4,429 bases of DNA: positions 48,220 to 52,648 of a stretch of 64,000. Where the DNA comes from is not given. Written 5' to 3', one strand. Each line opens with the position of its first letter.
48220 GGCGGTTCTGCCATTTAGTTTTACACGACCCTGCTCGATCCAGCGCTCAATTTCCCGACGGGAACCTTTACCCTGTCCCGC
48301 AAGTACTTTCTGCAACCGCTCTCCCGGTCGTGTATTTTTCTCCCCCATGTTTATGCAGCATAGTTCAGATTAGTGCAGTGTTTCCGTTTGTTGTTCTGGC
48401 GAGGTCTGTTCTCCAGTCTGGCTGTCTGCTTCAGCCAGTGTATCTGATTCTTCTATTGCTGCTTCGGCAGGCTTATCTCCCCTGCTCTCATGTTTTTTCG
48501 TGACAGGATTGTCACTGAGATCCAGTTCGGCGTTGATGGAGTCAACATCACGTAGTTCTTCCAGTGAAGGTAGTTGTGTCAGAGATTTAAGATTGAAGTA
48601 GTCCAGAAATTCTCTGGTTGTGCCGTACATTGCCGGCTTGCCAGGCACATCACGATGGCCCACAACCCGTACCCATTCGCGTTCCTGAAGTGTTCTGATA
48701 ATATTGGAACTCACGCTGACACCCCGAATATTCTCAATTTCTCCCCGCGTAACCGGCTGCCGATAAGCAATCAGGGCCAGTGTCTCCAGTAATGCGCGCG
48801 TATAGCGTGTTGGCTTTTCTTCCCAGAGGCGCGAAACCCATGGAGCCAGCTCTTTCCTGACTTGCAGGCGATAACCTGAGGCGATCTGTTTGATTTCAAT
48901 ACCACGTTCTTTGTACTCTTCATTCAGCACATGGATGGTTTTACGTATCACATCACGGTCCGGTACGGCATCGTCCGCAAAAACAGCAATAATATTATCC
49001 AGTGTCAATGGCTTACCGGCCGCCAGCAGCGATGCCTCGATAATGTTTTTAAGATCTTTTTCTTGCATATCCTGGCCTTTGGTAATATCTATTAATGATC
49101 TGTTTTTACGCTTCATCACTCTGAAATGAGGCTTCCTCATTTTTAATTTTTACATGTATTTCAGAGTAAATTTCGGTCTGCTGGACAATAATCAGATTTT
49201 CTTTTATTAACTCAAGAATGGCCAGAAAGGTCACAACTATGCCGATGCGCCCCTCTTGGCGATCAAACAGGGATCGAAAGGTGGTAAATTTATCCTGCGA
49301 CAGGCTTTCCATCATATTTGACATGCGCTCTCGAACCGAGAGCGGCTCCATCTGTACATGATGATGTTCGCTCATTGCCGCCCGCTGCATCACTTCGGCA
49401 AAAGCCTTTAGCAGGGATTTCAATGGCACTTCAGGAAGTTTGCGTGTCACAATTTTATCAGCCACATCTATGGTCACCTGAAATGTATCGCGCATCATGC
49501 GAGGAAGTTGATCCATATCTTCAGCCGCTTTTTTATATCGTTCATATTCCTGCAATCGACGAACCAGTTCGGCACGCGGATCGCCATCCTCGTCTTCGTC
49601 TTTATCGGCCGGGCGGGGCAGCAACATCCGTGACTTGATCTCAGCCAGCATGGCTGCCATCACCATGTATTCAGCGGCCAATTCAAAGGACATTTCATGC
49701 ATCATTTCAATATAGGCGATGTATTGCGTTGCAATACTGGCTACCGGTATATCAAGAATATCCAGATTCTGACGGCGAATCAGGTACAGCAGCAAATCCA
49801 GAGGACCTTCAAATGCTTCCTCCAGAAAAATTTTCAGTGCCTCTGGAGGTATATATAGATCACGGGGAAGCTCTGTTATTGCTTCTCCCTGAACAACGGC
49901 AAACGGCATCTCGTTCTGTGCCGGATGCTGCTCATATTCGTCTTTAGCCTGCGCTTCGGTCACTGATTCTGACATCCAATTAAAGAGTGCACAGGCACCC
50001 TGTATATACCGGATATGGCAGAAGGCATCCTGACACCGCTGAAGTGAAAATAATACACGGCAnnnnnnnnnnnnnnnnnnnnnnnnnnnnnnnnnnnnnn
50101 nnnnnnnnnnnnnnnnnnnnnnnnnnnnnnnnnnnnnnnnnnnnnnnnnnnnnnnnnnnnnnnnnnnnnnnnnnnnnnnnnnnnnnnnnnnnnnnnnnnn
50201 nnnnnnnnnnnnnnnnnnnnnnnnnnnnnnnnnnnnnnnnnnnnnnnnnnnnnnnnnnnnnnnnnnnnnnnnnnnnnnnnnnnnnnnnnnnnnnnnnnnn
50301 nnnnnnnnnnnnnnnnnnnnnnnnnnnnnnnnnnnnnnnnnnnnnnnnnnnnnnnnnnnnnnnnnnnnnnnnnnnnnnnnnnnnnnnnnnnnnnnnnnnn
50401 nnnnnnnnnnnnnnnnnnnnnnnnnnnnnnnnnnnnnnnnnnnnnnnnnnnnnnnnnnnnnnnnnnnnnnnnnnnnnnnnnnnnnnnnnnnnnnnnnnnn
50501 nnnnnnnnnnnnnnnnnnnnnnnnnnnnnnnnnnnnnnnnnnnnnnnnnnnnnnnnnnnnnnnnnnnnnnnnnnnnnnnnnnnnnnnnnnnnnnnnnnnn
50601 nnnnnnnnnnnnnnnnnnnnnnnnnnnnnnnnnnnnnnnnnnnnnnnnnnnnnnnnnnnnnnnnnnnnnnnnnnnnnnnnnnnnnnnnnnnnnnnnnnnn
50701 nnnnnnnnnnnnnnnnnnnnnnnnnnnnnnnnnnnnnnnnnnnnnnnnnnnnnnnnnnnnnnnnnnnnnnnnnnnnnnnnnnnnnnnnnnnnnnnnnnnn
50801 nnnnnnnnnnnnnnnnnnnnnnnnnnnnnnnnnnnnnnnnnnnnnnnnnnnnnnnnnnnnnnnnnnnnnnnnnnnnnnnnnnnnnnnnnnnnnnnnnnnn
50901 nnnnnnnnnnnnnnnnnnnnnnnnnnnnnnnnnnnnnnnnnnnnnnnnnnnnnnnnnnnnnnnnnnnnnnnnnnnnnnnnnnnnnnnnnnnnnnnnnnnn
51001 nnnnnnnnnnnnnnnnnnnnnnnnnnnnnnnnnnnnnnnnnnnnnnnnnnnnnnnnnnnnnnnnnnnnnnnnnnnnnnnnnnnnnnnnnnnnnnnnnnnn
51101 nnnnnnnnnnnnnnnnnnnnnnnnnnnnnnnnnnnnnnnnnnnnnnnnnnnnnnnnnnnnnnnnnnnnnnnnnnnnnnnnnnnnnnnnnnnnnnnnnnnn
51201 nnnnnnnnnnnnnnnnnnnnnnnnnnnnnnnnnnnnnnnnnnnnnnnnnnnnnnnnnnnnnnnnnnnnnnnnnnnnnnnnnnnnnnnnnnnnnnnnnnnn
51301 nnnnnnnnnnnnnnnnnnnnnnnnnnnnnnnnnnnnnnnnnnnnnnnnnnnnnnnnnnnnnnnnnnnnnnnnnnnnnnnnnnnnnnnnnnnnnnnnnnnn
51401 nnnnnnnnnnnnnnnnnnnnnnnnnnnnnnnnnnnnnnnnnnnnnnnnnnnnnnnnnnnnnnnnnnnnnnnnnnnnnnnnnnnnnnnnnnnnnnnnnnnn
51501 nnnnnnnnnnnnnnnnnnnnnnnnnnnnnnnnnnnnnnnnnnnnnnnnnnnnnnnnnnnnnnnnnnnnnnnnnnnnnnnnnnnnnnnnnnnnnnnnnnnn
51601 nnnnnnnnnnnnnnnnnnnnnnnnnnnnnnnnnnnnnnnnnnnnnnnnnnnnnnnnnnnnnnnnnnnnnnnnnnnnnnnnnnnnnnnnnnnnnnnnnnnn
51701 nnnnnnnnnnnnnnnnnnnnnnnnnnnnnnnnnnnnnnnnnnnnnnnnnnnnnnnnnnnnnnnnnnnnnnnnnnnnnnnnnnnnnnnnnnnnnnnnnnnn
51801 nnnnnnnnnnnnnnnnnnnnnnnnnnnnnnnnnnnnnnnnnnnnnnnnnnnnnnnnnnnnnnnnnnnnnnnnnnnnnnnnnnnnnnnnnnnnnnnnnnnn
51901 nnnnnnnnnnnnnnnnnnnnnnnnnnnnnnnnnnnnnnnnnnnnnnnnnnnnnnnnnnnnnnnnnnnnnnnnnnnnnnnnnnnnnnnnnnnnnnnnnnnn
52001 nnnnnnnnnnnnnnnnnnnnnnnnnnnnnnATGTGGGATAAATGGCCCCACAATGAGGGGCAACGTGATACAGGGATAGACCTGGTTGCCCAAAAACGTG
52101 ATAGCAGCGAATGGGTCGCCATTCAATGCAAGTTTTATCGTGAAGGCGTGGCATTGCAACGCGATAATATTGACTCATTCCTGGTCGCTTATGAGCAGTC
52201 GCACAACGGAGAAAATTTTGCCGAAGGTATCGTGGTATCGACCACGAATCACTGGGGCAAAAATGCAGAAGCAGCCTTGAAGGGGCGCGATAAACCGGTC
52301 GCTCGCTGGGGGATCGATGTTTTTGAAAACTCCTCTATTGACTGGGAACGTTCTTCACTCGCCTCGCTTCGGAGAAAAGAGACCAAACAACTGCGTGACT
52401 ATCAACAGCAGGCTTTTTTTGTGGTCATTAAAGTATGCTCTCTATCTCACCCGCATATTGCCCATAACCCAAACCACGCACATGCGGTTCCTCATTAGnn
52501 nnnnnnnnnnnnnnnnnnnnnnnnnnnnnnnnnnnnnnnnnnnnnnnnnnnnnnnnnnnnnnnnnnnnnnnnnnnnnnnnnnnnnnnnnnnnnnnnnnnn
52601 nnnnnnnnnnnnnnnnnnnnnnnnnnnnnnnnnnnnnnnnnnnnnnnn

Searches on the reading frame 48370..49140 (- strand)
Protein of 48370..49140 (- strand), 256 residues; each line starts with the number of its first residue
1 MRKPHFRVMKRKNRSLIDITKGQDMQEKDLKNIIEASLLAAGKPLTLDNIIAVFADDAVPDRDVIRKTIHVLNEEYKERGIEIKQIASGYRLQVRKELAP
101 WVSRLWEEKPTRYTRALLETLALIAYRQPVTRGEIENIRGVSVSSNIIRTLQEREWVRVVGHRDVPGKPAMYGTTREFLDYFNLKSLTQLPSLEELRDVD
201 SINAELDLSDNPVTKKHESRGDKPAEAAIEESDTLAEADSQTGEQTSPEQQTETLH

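Call 37: search_protein_families(library=pfam, proteins=[window:48370-49140:-], max_evalue=0.01)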
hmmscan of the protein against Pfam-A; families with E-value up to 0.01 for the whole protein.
window:48370-49140:- (256 aa): 1 family
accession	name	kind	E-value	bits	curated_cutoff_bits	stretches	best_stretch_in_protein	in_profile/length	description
PF04079.22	SMC_ScpB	-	4.2e-54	182.9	27.4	1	33-193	2-160/160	Segregation and condensation complex subunit ScpB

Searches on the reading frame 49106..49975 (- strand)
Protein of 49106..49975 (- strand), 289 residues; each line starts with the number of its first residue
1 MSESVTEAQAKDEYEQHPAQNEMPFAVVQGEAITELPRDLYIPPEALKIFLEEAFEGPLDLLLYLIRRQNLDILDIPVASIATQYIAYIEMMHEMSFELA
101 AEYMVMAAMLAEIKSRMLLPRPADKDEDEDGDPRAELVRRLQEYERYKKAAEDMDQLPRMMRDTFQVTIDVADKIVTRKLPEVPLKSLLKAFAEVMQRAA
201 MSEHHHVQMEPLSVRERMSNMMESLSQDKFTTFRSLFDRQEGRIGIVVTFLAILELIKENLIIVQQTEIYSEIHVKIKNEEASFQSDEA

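Call 37: search_protein_families(library=pfam, proteins=[window:49106-49975:-], max_evalue=0.01)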
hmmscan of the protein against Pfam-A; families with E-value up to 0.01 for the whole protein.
window:49106-49975:- (289 aa): 2 families
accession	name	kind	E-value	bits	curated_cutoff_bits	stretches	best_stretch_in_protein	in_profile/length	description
PF02616.19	SMC_ScpA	-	2.1e-34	120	24.6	1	65-277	1-231/232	Segregation and condensation protein ScpA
PF04824.21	Rad21_Rec8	-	0.00081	19.1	22.7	1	250-278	24-52/55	Conserved region of Rad21 / Rec8 like protein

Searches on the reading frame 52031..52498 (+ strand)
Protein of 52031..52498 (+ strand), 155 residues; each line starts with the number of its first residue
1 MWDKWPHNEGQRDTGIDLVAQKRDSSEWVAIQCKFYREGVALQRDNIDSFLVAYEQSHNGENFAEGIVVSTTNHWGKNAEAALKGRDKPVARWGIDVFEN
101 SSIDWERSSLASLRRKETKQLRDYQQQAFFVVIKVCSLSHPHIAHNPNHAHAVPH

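Call 37: search_protein_families(library=pfam, proteins=[window:52031-52498:+], max_evalue=0.01)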
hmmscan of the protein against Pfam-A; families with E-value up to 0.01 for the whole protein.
window:52031-52498:+ (155 aa): 2 families
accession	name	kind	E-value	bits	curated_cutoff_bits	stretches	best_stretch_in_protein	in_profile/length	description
PF13156.12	Mrr_cat_2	-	5.3e-33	114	22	1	1-111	15-123/127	Restriction endonuclease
PF04471.18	Mrr_cat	-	1.4e-06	28.9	21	1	9-85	29-99/115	Restriction endonuclease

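Call 92: search_protein_families(library=padloc, proteins=[window:52031-52498:+], max_evalue=0.1)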
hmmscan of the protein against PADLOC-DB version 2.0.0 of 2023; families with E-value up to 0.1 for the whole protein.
window:52031-52498:+ (155 aa): 3 families
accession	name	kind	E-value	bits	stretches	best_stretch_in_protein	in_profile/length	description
PDLC03597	REase_MTase_IIG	-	2.4e-38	129.4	1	1-134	49-181/1646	Type IIG restriction enzyme-methyltransferase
PDLC03051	REase_MTase_I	-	9.5e-16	54.1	1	11-128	72-185/1591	Type I restriction enzyme-methyltransferase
PDLC03852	LmuA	-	0.02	12.9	1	9-47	45-84/336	-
